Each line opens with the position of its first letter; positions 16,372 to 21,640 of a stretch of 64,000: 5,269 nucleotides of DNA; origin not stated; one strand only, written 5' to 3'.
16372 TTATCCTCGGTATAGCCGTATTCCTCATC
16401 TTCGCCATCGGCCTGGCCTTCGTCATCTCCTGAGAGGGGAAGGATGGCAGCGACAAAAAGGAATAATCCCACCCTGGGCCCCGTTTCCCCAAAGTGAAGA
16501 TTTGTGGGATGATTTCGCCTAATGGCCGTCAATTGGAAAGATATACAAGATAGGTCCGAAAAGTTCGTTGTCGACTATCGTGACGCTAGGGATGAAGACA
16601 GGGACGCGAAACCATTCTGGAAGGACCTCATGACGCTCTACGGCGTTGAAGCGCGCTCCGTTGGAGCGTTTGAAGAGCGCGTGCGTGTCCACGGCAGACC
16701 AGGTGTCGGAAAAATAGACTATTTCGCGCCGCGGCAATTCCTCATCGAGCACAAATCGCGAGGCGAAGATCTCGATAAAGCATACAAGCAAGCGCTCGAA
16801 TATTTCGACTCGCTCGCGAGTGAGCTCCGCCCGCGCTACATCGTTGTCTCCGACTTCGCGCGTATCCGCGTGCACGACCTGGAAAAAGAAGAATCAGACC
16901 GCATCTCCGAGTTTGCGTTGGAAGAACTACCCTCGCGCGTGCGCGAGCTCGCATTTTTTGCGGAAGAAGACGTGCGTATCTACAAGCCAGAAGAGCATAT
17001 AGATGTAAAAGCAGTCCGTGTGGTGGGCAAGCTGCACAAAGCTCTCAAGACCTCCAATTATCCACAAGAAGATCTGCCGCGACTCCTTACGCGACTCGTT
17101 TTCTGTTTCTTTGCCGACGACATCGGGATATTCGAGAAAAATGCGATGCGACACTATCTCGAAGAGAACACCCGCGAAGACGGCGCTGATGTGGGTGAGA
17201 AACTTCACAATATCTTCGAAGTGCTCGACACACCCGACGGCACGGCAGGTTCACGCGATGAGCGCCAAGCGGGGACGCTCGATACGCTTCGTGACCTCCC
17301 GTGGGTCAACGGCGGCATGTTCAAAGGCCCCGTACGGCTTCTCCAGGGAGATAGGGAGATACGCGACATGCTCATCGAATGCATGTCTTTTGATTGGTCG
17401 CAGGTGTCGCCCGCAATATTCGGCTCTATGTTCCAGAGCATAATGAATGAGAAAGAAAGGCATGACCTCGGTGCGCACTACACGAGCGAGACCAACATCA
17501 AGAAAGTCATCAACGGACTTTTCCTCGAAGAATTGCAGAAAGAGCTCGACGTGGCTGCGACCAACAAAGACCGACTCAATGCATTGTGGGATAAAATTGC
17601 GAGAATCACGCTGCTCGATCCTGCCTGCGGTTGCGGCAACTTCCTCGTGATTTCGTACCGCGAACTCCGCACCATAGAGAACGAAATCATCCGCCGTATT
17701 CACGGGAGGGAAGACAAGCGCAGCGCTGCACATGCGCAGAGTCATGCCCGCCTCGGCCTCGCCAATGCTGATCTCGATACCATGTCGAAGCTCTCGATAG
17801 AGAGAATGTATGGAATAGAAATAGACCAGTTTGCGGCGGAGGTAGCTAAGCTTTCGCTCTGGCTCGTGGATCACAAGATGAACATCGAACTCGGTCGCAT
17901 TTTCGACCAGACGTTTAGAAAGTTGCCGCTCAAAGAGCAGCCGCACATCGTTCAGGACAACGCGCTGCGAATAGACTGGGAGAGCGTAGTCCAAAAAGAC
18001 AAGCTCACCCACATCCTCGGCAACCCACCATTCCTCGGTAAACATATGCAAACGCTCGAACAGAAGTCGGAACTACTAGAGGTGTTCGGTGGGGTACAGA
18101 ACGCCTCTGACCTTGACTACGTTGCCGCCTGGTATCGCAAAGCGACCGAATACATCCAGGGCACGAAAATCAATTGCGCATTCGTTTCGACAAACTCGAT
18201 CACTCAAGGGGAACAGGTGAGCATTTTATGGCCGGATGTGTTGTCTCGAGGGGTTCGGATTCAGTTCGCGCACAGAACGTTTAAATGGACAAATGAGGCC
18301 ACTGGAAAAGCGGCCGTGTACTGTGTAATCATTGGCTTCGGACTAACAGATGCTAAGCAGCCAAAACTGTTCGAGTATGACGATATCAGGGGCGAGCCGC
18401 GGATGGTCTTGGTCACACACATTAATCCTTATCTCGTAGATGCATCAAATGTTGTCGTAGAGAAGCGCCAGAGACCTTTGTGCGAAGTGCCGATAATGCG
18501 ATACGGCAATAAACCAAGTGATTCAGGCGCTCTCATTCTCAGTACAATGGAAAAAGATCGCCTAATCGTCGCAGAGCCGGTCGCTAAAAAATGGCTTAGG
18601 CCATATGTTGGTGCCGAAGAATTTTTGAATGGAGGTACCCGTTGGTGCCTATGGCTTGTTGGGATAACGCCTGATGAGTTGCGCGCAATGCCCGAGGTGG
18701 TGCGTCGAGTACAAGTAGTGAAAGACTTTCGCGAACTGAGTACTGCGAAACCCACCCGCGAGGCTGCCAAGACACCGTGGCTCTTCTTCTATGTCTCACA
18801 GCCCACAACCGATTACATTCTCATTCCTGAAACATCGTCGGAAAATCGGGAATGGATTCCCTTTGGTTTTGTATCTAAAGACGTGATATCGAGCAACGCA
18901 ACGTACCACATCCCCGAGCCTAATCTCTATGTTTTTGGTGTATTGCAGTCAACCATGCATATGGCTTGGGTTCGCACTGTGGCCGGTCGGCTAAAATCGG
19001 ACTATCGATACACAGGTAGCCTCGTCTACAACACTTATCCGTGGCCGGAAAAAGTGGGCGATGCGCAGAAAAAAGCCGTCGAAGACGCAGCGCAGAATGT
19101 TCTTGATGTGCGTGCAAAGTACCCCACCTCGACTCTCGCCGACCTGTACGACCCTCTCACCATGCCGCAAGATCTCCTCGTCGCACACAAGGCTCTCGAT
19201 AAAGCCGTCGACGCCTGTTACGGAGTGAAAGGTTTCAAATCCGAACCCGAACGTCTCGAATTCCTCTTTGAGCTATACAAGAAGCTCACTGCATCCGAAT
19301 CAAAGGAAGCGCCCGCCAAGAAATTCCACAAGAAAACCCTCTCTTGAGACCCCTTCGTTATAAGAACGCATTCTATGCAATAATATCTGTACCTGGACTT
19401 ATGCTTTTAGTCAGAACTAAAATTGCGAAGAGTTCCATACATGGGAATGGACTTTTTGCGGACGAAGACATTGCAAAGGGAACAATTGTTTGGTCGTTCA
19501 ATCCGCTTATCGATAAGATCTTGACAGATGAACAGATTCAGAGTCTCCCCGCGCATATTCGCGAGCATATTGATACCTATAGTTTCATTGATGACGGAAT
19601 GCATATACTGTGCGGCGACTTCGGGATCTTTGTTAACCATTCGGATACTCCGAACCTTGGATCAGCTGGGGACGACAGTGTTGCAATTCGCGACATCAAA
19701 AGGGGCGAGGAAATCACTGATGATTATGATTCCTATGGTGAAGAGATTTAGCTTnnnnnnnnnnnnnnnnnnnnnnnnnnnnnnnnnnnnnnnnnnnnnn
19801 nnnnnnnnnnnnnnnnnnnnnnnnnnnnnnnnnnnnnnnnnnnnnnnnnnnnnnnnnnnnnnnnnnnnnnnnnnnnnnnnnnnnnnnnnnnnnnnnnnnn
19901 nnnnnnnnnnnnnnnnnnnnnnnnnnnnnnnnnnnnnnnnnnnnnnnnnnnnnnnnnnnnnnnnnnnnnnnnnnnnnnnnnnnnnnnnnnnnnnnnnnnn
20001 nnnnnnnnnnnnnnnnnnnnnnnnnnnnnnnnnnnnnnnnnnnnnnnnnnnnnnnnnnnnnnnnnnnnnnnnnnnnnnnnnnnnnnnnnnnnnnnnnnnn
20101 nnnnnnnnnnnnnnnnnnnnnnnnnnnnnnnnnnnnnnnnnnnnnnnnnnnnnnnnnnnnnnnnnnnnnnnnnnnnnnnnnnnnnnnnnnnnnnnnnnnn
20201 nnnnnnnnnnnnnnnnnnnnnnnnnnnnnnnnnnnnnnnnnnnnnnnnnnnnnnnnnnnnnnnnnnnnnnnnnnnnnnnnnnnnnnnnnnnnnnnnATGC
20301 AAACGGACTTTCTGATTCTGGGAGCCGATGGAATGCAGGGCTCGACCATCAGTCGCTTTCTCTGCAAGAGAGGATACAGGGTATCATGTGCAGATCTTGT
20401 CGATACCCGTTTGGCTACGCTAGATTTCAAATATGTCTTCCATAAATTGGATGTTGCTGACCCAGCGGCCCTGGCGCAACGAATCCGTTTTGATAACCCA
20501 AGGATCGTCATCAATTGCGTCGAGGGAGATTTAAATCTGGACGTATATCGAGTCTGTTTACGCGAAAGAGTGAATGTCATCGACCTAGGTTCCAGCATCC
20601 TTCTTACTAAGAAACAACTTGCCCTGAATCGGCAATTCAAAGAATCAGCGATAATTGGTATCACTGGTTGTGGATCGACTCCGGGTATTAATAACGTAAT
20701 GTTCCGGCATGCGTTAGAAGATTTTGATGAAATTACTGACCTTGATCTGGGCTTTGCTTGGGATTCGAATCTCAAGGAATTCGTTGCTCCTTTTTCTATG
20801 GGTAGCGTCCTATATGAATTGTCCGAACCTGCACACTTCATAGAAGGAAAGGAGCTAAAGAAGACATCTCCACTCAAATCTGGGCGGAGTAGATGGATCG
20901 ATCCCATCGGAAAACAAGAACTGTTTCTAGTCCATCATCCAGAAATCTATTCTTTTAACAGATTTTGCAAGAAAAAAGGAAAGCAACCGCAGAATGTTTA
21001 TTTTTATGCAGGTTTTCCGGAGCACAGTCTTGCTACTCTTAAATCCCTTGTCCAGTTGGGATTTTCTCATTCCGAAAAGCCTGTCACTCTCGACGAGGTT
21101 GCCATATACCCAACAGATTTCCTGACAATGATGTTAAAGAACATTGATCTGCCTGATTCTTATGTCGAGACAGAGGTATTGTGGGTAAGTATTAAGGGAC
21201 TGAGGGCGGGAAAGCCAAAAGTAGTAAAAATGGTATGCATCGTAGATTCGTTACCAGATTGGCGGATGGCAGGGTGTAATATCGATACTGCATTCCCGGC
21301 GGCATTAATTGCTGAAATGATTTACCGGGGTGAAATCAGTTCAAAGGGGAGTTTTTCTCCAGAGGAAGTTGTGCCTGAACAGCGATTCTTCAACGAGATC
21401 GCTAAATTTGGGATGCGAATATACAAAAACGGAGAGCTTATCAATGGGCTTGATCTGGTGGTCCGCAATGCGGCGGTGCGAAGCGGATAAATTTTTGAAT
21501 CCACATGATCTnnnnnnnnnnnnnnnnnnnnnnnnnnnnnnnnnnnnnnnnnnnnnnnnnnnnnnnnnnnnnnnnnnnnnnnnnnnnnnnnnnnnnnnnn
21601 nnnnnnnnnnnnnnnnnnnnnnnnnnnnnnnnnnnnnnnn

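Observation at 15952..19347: MmeI-family type IIL RM enzyme preceded by an ArsR-type mini-regulator bracketed by identical 26-nt near-palindromic repeats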

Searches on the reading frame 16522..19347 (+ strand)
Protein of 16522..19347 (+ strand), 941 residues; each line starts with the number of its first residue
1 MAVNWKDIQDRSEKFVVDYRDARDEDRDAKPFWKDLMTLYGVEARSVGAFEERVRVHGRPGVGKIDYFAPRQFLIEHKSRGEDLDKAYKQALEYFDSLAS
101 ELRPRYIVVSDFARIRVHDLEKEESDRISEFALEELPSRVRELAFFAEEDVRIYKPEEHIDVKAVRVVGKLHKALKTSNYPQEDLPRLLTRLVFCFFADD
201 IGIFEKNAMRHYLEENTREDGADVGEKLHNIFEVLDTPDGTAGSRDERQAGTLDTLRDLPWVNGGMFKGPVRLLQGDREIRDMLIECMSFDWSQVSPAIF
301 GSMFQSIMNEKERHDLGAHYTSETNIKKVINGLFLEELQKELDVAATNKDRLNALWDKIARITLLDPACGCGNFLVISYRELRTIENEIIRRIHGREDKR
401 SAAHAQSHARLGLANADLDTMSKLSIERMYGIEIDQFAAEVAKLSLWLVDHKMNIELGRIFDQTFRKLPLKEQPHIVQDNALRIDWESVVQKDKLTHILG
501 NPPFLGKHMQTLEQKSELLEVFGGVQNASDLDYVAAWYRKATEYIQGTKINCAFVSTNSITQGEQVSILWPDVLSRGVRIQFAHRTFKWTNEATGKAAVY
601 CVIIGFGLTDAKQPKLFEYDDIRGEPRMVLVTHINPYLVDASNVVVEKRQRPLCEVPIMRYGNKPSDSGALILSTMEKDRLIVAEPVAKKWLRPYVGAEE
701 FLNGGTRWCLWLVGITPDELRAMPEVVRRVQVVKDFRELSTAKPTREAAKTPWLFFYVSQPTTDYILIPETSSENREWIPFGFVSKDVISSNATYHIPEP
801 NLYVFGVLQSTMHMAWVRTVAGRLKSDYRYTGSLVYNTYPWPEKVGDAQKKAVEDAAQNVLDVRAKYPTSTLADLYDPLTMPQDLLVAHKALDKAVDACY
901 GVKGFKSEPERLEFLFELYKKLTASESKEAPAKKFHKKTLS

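Call 8: search_protein_families(library=pfam, proteins=[window:16522-19347:+], max_evalue=0.01)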
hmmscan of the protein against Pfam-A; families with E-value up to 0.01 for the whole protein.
window:16522-19347:+ (941 aa): 7 families
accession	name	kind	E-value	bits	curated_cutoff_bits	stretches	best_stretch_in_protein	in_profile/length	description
PF20473.4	MmeI_Mtase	-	1.1e-95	320.1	27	1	344-617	3-258/259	MmeI, DNA-methyltransferase domain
PF20466.3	MmeI_TRD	-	4.5e-72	242.2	27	1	641-843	2-206/207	MmeI, target recognition domain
PF20467.3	MmeI_C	-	2.2e-34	117.9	27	1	846-924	2-80/83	MmeI, C-terminal domain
PF20464.3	MmeI_N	-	7.3e-31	108.3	27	1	13-177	7-180/181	MmeI, N-terminal domain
PF20465.4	MmeI_hel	-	4.5e-20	72.6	27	1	184-267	2-75/75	MmeI, helicase spacer domain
PF07669.17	Eco57I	-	1e-08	35.9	25.3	1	428-561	2-139/171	Eco57I restriction-modification methylase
PF02384.22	N6_Mtase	-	6.7e-05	22.8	20.4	1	361-543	47-171/311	N-6 DNA Methylase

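Call 46: search_solved_structures(query=window:16522-19344:+, show_alignments=1, max_evalue=0.00001)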
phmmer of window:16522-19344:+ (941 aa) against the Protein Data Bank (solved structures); distinct sequences matched with E-value up to 0.00001: 1.
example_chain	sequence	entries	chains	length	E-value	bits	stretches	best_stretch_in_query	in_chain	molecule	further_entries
5hr4_C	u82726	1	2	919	3.6e-297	991.2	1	1-934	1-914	MmeI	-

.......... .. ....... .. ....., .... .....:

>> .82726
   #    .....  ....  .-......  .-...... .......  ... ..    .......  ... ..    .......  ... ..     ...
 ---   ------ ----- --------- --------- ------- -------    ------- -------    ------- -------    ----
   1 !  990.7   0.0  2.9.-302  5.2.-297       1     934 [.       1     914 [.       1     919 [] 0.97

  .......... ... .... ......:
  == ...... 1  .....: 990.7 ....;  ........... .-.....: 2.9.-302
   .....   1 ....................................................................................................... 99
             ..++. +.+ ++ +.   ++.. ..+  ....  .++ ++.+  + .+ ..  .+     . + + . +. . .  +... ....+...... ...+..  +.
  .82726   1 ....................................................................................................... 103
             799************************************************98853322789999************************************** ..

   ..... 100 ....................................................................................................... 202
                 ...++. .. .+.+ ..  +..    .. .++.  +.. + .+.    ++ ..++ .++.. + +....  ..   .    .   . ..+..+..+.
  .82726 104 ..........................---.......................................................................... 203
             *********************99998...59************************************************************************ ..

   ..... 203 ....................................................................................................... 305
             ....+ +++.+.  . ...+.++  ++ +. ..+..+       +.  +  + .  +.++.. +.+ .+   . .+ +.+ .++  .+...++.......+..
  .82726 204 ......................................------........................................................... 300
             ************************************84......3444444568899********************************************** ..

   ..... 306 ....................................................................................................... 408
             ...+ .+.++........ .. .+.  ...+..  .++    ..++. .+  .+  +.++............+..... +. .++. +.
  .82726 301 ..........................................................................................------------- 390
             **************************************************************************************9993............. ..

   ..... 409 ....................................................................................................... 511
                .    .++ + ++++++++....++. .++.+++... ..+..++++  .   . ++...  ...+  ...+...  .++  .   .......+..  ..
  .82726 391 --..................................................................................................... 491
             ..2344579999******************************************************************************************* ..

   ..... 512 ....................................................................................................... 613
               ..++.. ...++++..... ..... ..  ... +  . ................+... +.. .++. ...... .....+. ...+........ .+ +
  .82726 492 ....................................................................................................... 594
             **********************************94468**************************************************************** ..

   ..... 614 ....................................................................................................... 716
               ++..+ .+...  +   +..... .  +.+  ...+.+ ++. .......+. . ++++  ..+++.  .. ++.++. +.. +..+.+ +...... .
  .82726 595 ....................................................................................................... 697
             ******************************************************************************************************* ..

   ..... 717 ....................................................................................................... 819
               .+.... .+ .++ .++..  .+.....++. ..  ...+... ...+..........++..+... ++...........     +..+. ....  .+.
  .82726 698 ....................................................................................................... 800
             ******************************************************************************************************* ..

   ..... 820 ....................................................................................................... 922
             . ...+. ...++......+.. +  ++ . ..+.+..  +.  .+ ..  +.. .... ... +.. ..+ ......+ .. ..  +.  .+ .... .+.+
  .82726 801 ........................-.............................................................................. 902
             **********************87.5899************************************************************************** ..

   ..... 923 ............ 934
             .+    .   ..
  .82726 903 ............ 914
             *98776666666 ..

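Call 47: search_protein_families(library=padloc, proteins=[window:16522-19344:+], max_evalue=0.001)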
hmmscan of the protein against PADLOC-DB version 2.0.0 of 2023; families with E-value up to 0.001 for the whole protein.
window:16522-19344:+ (941 aa): 27 families (the best 25 are shown)
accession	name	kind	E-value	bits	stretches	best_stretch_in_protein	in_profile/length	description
PDLC03598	REase_MTase_IIG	-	0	1136.5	1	2-925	2-910/912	Type IIG restriction enzyme-methyltransferase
PDLC03599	REase_MTase_IIG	-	1.7e-101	338.7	1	10-928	6-931/959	Type IIG restriction enzyme-methyltransferase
PDLC03627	REase_MTase_IIG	-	1.9e-79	265.7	2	78-453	110-485/1136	Type IIG restriction enzyme-methyltransferase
PDLC04134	mad2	-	6.9e-40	135.3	1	22-512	2-375/492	mads_2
PDLC02643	DrmMI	-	2.9e-39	132.7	2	491-905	865-1276/1347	DrmMI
PDLC02644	DrmMI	-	2.4e-17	60.2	2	492-703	379-577/988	DrmMI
PDLC02646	DrmMI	-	2.9e-17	60.1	1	496-923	284-724/792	DrmMI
PDLC02640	DrmMI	-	3e-13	46.4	1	550-903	548-911/1015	DrmMI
PDLC03630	REase_MTase_IIG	-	6.1e-08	28.9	1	299-384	353-429/1100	Type IIG restriction enzyme-methyltransferase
PDLC02527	PglX|PglXI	-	6.4e-08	28.8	1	360-451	302-392/1332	PglX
PDLC03604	REase_MTase_IIG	-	1.5e-07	27.8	1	287-452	313-476/1011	Type IIG restriction enzyme-methyltransferase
PDLC02638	DrmMI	-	1.7e-07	27.8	1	307-451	545-696/935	DrmMI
PDLC03021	MTase_I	-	2.2e-07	28.1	1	363-513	187-292/491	Type I methyltransferase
PDLC03609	REase_MTase_IIG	-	2.4e-07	26.9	1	356-548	431-608/1066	Type IIG restriction enzyme-methyltransferase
PDLC02639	DrmMI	-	3.6e-07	26.8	1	495-701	583-782/803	DrmMI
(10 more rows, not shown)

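Call 78: find_homologous_proteins(query=window:16522-19344:+, max_evalue=1e-50)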
Query window:16522-19344:+ (941 aa): 7996 proteins with E <= 1e-50 among 8000 candidates; the best 120 are listed.
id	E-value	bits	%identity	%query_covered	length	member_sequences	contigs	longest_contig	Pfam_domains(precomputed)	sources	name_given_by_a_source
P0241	0.0e+0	2173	100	100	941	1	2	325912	PF20465.5,PF07669.18,PF20466.4,PF20464.4,PF20467.4,PF20473.5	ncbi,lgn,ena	-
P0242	0.0e+0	1485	69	98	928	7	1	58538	PF20465.5,PF07669.18,PF20466.4,PF20464.4,PF20467.4,PF20473.5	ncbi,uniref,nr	ncbi:hypothetical protein A3C20_03100 [Candidatus Kaiserbacteria bacterium RIFCSPHIGHO2_02_FULL_55_2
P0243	0.0e+0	1451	67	99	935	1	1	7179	PF20465.5,PF07669.18,PF20466.4,PF20464.4,PF20467.4,PF20473.5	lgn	-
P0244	0.0e+0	1451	68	98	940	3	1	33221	PF20465.5,PF07669.18,PF20466.4,PF20464.4,PF20467.4,PF20473.5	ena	-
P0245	0.0e+0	1451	67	98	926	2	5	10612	PF20465.5,PF07669.18,PF20466.4,PF20464.4,PF20467.4,PF20473.5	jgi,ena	-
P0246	0.0e+0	1435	67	98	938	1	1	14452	PF20465.5,PF07669.18,PF20466.4,PF20464.4,PF20467.4,PF20473.5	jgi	jgi:hypothetical protein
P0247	0.0e+0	1433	67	98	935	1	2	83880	PF20465.5,PF07669.18,PF20466.4,PF20464.4,PF20467.4,PF20473.5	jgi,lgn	-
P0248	0.0e+0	1412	66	98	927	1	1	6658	PF20465.5,PF07669.18,PF20466.4,PF20464.4,PF20467.4,PF20473.5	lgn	-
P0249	0.0e+0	1374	64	98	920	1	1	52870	PF20465.5,PF07669.18,PF20466.4,PF20464.4,PF20467.4,PF20473.5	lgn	-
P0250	0.0e+0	1322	62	99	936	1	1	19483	PF20465.5,PF07669.18,PF20466.4,PF20464.4,PF20467.4,PF20473.5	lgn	-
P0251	0.0e+0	1319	61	98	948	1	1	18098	PF20465.5,PF07669.18,PF20466.4,PF20464.4,PF20467.4,PF20473.5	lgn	-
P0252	0.0e+0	1302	61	98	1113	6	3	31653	PF20465.5,PF07669.18,PF20466.4,PF20464.4,PF20467.4,PF20473.5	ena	-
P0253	0.0e+0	1300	61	98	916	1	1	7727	PF20465.5,PF07669.18,PF20466.4,PF20464.4,PF20467.4,PF20473.5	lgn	-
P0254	0.0e+0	1296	61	98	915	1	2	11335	PF20465.5,PF07669.18,PF20466.4,PF20464.4,PF20467.4,PF20473.5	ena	-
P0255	0.0e+0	1295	60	98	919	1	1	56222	PF20465.5,PF07669.18,PF20466.4,PF20464.4,PF20467.4,PF20473.5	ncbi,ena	-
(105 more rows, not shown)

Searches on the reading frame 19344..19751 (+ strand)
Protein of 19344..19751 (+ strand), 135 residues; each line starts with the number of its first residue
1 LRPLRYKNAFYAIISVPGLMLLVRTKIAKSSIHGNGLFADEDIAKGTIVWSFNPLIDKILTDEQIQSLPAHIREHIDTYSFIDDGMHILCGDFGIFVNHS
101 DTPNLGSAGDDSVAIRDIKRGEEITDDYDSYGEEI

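Call 8: search_protein_families(library=pfam, proteins=[window:19344-19751:+], max_evalue=0.01)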
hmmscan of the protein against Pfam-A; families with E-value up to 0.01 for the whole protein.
window:19344-19751:+ (135 aa): 1 family
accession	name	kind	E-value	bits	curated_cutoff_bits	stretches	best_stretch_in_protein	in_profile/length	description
PF00856.33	SET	-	2.8e-12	47.4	22.4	1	34-128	1-104/105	SET domain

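Call 47: search_protein_families(library=padloc, proteins=[window:19344-19748:+], max_evalue=0.001)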
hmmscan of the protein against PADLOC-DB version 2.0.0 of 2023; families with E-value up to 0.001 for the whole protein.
window:19344-19748:+ (135 aa): 0 families

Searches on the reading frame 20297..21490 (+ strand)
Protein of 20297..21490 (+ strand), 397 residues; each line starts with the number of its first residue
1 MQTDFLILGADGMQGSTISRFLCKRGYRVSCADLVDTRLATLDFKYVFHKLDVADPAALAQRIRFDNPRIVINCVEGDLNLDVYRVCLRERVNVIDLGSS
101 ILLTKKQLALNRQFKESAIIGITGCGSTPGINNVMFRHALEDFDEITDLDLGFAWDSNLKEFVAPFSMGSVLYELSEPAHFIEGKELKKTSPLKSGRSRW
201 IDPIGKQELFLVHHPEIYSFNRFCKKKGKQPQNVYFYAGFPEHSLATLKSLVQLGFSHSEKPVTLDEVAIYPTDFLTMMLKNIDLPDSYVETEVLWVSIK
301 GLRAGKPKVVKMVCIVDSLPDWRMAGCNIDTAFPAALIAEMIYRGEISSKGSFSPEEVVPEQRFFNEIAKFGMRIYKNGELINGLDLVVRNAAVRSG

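Call 8: search_protein_families(library=pfam, proteins=[window:20297-21490:+], max_evalue=0.01)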
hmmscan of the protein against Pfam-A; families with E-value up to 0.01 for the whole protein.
window:20297-21490:+ (397 aa): 3 families
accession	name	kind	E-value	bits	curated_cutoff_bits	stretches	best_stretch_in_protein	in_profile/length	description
PF16653.10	Sacchrp_dh_C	-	1.4e-15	58.5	31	1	126-371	1-263/265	Saccharopine dehydrogenase C-terminal domain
PF03435.24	Sacchrp_dh_NADP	-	5.2e-09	37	25.1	1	6-119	2-126/129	Saccharopine dehydrogenase NADP binding domain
PF01370.27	Epimerase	-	1e-05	25.5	20.9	1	6-75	2-72/240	NAD dependent epimerase/dehydratase family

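Call 47: search_protein_families(library=padloc, proteins=[window:20297-21487:+], max_evalue=0.001)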
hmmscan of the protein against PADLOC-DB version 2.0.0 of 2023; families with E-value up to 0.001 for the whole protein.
window:20297-21487:+ (397 aa): 0 families
